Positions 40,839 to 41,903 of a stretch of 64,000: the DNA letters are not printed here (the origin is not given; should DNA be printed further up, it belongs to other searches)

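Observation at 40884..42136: Orphan TIR-like (Cap12/PycTIR-type) protein with a novel N-terminal domain, next to the integrase and a wHTH-TM protein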

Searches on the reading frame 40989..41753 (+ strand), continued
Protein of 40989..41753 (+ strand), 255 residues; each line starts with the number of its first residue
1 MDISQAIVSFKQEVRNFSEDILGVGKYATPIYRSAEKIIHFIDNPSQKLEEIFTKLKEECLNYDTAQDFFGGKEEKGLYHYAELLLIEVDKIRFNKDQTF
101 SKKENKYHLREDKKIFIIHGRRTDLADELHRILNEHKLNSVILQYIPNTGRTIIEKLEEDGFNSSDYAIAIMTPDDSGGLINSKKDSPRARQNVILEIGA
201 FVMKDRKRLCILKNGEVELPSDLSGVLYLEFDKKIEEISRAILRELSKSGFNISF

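Call 37: search_protein_families(library=pfam, proteins=[L044:3683-5629:+, L077:3078-5651:+, L077:6416-9274:+, L073:1620-3791:+, L073:3788-5704:+, L073:6476-9544:+, L040:6444-6749:+, L040:4857-5327:+, L067:6516-7190:+, L003:6704-8935:+], max_evalue=0.00001)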
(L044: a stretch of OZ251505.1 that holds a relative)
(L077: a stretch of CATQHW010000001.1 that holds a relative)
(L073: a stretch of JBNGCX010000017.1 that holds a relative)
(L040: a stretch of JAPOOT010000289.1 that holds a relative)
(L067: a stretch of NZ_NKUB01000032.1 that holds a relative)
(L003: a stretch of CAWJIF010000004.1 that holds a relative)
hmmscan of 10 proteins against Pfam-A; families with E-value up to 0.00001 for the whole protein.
L044:3683-5629:+ (648 aa): 1 family
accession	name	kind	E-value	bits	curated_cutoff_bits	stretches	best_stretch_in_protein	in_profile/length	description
PF01555.25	N6_N4_Mtase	-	9.5e-15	55.6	26.7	1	23-101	140-220/221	DNA methylase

L077:3078-5651:+ (857 aa): 1 family
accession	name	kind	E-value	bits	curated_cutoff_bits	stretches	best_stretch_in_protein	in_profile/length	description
PF01555.25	N6_N4_Mtase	-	4.8e-28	99.1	26.7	1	142-475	1-219/221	DNA methylase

L077:6416-9274:+ (952 aa): 1 family
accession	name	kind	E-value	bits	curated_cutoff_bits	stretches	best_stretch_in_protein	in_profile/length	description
PF04851.21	ResIII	-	2.8e-07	31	22.5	1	121-294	8-138/164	Type III restriction enzyme, res subunit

L073:1620-3791:+ (723 aa): 2 families
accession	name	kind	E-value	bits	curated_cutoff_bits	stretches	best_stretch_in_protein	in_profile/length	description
PF02384.22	N6_Mtase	-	2.1e-52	178.8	20.4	1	176-484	6-280/311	N-6 DNA Methylase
PF12161.14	HsdM_N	-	4.2e-23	82.9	24.5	1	22-160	1-134/135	HsdM N-terminal domain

L073:3788-5704:+ (638 aa): 1 family
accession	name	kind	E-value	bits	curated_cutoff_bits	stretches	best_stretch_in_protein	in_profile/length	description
PF01420.25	Methylase_S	-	5e-13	50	22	1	43-183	30-162/168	Type I restriction modification DNA specificity domain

L073:6476-9544:+ (1022 aa): 5 families
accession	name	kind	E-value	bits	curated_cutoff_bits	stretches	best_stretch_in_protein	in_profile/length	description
PF18766.7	SWI2_SNF2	-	6.9e-27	95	26.7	1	290-453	1-145/221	SWI2/SNF2 ATPase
PF04851.21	ResIII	-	3.5e-13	50.2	22.5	1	287-446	4-145/164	Type III restriction enzyme, res subunit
PF04313.20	HSDR_N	-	3e-11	44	25.1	1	117-214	108-196/198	Type I restriction enzyme R protein N terminus (HSDR_N)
PF22679.2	T1R_D3-like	-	1.2e-08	35.9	27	1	677-732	100-156/158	Type I restriction enzyme subunit R domain 3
PF00270.35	DEAD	-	6.2e-06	26.5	26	0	307-451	13-142/167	DEAD/DEAH box helicase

L040:6444-6749:+ (101 aa): 2 families
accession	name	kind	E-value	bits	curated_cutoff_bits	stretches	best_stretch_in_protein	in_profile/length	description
PF18765.7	Polbeta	-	5.4e-11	42.9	26.9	1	12-98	3-88/93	Polymerase beta, Nucleotidyltransferase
PF01909.29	NTP_transf_2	-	6.1e-11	43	21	1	16-90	9-86/93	Nucleotidyltransferase domain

L040:4857-5327:+ (156 aa): 1 family
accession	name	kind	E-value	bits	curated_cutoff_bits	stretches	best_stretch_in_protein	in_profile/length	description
PF07883.17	Cupin_2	-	2.3e-08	34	27.2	1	48-105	13-69/70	Cupin domain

L067:6516-7190:+ (224 aa): 1 family
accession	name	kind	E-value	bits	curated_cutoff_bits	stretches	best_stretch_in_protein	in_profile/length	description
PF22522.2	DUF6998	-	6.7e-10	39.5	27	1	11-100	2-84/136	Family of unknown function (DUF6998)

L003:6704-8935:+ (743 aa): 1 family
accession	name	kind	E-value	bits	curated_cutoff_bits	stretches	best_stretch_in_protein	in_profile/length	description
PF08378.17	NERD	-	3.7e-10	40.8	22.1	1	18-113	4-95/111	Nuclease-related domain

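Call 41: predict_structure(alignment_id=A2)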
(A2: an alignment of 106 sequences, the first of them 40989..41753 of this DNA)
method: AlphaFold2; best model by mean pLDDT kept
length: 255 residues; sequences in the alignment: 106
mean_pLDDT: 85.6   pTM: 0.58
mean pLDDT of the five models: 85.6, 85.1, 84.6, 83.0, 82.9
residues with pLDDT >= 90: 155; 70-90: 67; 50-70: 20; < 50: 13
segments of 3 or more residues with pLDDT < 50: 97-109
pLDDT, mean of each block of 10 residues (from residue 1): 88 87 73 95 93 95 78 76 93 63 40 90 96 95 88 79 82 86 83 92 92 93 91 95 96 91
secondary structure, 60 per line:
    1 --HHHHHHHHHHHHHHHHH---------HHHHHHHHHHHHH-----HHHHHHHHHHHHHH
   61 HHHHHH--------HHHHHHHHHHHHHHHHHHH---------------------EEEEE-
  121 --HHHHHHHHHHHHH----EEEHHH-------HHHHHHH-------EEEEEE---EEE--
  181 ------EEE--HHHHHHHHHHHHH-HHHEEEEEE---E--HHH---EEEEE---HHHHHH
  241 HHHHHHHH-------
elements in order: H3-19 H29-41 H47-66 H75-93 E115-119 H123-135 E140-142 H153-159 E167-172 E176-178 E187-189 H192-204 E209-214 E227-231 H235-248

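Call 43: search_protein_families(library=pfam, alignment_id=A3, max_evalue=0.00001)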
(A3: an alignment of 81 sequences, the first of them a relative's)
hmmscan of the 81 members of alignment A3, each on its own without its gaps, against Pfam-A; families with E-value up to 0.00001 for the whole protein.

A. member 1, L003:6704-8932:+ (743 aa): 1 family
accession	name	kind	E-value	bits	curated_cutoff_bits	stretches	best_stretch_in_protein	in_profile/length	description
PF08378.17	NERD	-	3.7e-10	40.8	22.1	1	18-113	4-95/111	Nuclease-related domain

B. families by the number of members that match (of 81 scanned): 78 families (the first 25 are shown)
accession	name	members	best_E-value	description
PF04851.21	ResIII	6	1.7e-13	Type III restriction enzyme, res subunit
PF01555.25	N6_N4_Mtase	4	7.2e-31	DNA methylase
PF01420.25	Methylase_S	4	1.5e-30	Type I restriction modification DNA specificity domain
PF00270.35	DEAD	4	1.4e-27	DEAD/DEAH box helicase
PF00204.31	DNA_gyraseB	2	1.6e-57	DNA gyrase B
PF22691.2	Thiolase_C_1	2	2.3e-49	Thiolase C-terminal domain-like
PF00986.26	DNA_gyraseB_C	2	3.5e-29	DNA gyrase B subunit, carboxyl terminus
PF18766.7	SWI2_SNF2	2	9.6e-28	SWI2/SNF2 ATPase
PF00589.27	Phage_integrase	2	4.7e-25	Phage integrase family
PF00271.37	Helicase_C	2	9.7e-22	Helicase conserved C-terminal domain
PF00117.34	GATase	2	5.7e-21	Glutamine amidotransferase class-I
PF02518.31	HATPase_c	2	2.4e-19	Histidine kinase-, DNA gyrase B-, and HSP90-like ATPase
PF01751.28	Toprim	2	5e-18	Toprim domain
PF06114.19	Peptidase_M78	2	1.8e-14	IrrE N-terminal-like domain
PF07883.17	Cupin_2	2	1.1e-11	Cupin domain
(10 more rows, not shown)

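Call 44: fold_search(model_id=the predicted structure, library=pdb)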
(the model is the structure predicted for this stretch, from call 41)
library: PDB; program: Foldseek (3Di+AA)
matches with E <= 10: 1060; with E <= 0.001: 4
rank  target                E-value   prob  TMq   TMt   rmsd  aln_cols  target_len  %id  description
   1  7un8_A                1.2e-04  1.00  0.44  0.38   2.7       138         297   21  SfSTING with c-di-GMP single fiber (released 2022-07-27)
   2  9lmq_B                1.4e-04  1.00  0.41  0.34   5.2       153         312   21  Cryo-EM structure of TIR-STING/c-di-GMP complex (released 2025-08-27)
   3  9lmq_D                2.7e-04  1.00  0.40  0.33   5.5       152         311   22  Cryo-EM structure of TIR-STING/c-di-GMP complex (released 2025-08-27)
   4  9lmq_A                5.9e-04  1.00  0.36  0.30   6.8       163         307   21  Cryo-EM structure of TIR-STING/c-di-GMP complex (released 2025-08-27)
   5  9lmr_C                1.2e-03  1.00  0.42  0.35   5.7       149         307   21  Cryo-EM structure of TIR-STING/c-di-GMP complex fiber (released 2025-08-27)
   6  9ot1_Q                1.3e-03  1.00  0.34  0.47   6.5       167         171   13  Helical assembly of the IL-17RA/RB/ACT1 complex (released 2025-12-17)
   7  7cm7_A                1.4e-03  0.98  0.32  0.15  16.5       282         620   14  NAD+-bound Sarm1 E642A in the self-inhibited state (released 2020-10-21)
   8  7anw_A                1.8e-03  0.93  0.29  0.13  16.1       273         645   13  hSARM1 NAD+ complex (released 2020-11-11)
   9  9lmr_A                2.2e-03  1.00  0.41  0.35   5.6       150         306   22  Cryo-EM structure of TIR-STING/c-di-GMP complex fiber (released 2025-08-27)
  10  6h0d                  2.4e-03  0.99  0.31  0.22   8.6       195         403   11  Metal soaked Flv1 flavodiiron core from Synechocystis sp. PCC6803 (released 2019-01-30)
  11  9ot1_E                2.7e-03  1.00  0.35  0.47   6.3       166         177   14  Helical assembly of the IL-17RA/RB/ACT1 complex (released 2025-12-17)
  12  9ot1_B                3.3e-03  1.00  0.35  0.57   7.3       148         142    9  Helical assembly of the IL-17RA/RB/ACT1 complex (released 2025-12-17)
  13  6j7a_B                4.1e-03  0.47  0.21  0.09  19.0       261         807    9  Fusion protein of heme oxygenase-1 and NADPH cytochrome P450 reductase (17aa) (released 2019-04-10)
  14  9lmr_F                4.4e-03  1.00  0.40  0.34   5.7       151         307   22  Cryo-EM structure of TIR-STING/c-di-GMP complex fiber (released 2025-08-27)
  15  6yly_b                5.2e-03  0.92  0.34  0.21  16.2       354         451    9  pre-60S State NE2 (TAP-Flag-Nop53) (released 2020-07-29)
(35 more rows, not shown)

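Call 70: search_solved_structures(query=A1, max_evalue=1, show_alignments=2)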
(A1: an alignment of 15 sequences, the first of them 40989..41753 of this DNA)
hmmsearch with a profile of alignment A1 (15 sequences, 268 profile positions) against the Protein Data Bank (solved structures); distinct sequences matched with E-value up to 1: 5.
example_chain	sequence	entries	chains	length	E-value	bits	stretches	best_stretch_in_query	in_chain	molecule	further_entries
9lmq_A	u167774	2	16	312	1.3e-10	44.6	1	139-246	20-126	CD-NTase-associated protein 12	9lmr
7un8_A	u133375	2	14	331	2.5e-09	40.4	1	173-246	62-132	CD-NTase-associated protein 12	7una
8jsj_A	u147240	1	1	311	3.6e-07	33.4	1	171-241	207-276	PycTIR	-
7un9_A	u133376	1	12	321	0.0068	19.3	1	177-218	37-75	CD-NTase-associated protein 12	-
4gkr_A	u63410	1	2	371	0.37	13.7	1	80-148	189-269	Neck and C-terminal motor domain of Kar3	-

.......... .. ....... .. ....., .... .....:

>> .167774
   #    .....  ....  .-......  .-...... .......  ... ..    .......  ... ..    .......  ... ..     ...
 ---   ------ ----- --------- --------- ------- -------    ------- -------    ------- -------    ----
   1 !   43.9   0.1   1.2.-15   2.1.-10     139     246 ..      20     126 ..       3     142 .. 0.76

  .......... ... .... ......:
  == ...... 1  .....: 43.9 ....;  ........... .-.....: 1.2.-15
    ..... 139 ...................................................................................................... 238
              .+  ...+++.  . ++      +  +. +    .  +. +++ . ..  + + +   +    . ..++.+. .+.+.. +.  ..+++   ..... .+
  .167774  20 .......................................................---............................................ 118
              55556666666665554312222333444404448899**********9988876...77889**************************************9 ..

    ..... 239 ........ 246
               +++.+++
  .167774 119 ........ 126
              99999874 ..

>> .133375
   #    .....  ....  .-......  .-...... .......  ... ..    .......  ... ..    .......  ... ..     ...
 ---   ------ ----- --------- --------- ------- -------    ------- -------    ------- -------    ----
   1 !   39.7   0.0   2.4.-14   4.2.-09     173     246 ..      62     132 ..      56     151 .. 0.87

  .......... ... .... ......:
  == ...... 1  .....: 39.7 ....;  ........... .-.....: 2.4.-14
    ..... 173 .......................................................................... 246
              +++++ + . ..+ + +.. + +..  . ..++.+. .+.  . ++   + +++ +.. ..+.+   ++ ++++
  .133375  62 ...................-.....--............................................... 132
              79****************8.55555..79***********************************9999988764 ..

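Call 73: find_related_loci(query=A1, collection=viral_contigs, flank=5000)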
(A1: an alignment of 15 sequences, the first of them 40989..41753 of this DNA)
Query A1 (255 aa) in viral_contigs; peptide patterns used: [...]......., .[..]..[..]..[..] (x = any residue, [..] = any of these).
136 stretches matched a pattern; 53 encode a relative of the query (tblastn E <= 1e-3); 53 distinct loci.
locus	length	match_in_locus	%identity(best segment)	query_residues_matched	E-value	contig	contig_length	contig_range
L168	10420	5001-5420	41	114-255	4e-28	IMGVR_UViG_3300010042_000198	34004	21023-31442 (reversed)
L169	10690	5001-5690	32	31-255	2e-27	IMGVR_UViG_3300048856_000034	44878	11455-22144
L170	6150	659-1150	35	85-249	5e-27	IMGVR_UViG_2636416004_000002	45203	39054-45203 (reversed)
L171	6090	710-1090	41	106-232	1e-26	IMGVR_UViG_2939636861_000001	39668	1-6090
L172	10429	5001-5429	41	114-253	9e-27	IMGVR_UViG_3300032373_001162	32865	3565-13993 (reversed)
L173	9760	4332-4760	41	114-253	3e-26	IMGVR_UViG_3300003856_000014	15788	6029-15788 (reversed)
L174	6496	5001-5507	37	86-255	6e-26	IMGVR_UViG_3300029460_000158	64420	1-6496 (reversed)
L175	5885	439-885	38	105-255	1e-25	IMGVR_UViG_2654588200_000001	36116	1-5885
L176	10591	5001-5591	32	67-255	4e-25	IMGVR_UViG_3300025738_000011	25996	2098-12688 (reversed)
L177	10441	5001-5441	39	111-253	4e-25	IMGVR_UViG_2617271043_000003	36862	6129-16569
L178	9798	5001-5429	41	114-253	6e-25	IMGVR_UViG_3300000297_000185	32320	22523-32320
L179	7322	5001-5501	37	87-253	9e-25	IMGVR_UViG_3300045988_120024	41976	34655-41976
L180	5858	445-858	37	114-253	5e-24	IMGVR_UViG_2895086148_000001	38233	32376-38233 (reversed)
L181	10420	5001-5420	40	111-253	1e-23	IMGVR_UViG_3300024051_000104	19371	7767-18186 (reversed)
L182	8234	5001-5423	36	113-253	3e-23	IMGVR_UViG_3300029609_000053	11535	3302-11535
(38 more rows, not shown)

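Call 80: search_protein_families(library=padloc, proteins=[L001:413-955:-], max_evalue=0.05)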
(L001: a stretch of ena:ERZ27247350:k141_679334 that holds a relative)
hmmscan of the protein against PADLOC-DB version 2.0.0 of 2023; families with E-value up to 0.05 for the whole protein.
L001:413-955:- (181 aa): 1 family
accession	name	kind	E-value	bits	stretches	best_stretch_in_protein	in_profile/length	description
PDLC02211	QatB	-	0.022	12.7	0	117-178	127-184/191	-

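Call 89: search_protein_families(library=padloc, alignment_id=A3, max_evalue=1e-8)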
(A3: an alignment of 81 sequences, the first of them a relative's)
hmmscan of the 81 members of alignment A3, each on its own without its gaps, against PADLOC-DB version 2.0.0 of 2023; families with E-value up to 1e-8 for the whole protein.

A. member 1, L003:6704-8932:+ (743 aa): 3 families
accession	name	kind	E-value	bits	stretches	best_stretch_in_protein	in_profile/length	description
PDLC03002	Helicase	-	3e-144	479.9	1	186-727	146-683/707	-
PDLC01087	C3a187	-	1.4e-22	78.2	1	32-677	30-557/559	NERD+UvrD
PDLC03813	RTasNERD-Hel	-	2.6e-09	34.7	0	15-261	13-242/519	DRT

B. families by the number of members that match (of 81 scanned): 236 families (the first 25 are shown)
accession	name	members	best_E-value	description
PDLC03632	MTase_III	4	1.2e-145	Type III methyltransferase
PDLC03072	Specificity_I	4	2.5e-102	Type I specificity subunit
PDLC03179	Specificity_I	4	1.6e-94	Type I specificity subunit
PDLC03162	Specificity_I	4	3.5e-94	Type I specificity subunit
PDLC03105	Specificity_I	4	9.5e-92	Type I specificity subunit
PDLC03090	Specificity_I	4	3.3e-75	Type I specificity subunit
PDLC03076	Specificity_I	4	1.6e-66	Type I specificity subunit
PDLC03196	Specificity_I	4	7.2e-60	Type I specificity subunit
PDLC03096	Specificity_I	4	2.5e-59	Type I specificity subunit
PDLC04137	mad5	4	1.7e-55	mads_5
PDLC03073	Specificity_I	4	7.7e-53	Type I specificity subunit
PDLC03142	Specificity_I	4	5.2e-50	Type I specificity subunit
PDLC03174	Specificity_I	4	5.6e-49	Type I specificity subunit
PDLC03189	Specificity_I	4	2.3e-48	Type I specificity subunit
PDLC03079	Specificity_I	4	2.6e-47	Type I specificity subunit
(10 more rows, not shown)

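Call 104: search_dna_similar(query=window:40989-41753:+, collection=phages, mode=protein, max_rows=12)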
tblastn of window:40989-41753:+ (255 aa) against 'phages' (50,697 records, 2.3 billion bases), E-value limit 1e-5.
Records with a match: 4; places in all: 4; records where one place covers at least 80% of the query: 0.
Best place of each record, by identity: <60% 4.
By first word of the organism name: Escherichia 3; Salmonella 1.
By host as written in the record: Escherichia coli 3; Salmonella enterica subsp. enterica serovar Kentucky 1.
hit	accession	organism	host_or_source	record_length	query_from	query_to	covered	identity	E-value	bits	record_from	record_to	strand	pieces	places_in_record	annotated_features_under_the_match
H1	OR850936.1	Salmonella phage S.Kent 1-2-1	Salmonella enterica subsp. enterica ...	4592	69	253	73%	32.6%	5e-19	92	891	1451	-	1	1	record has no annotation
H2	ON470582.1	Escherichia phage vB_EcoM-689R2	Escherichia coli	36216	113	254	56%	39.0%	4e-19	92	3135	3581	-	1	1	TIR-like domain-containing protein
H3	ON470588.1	Escherichia phage vB_EcoM-611R5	Escherichia coli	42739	113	254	56%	39.0%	4e-19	92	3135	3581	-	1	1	TIR-like domain-containing protein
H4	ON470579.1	Escherichia phage vB_EcoM-606R2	Escherichia coli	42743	113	254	56%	39.0%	4e-19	92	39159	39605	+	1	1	TIR-like domain-containing protein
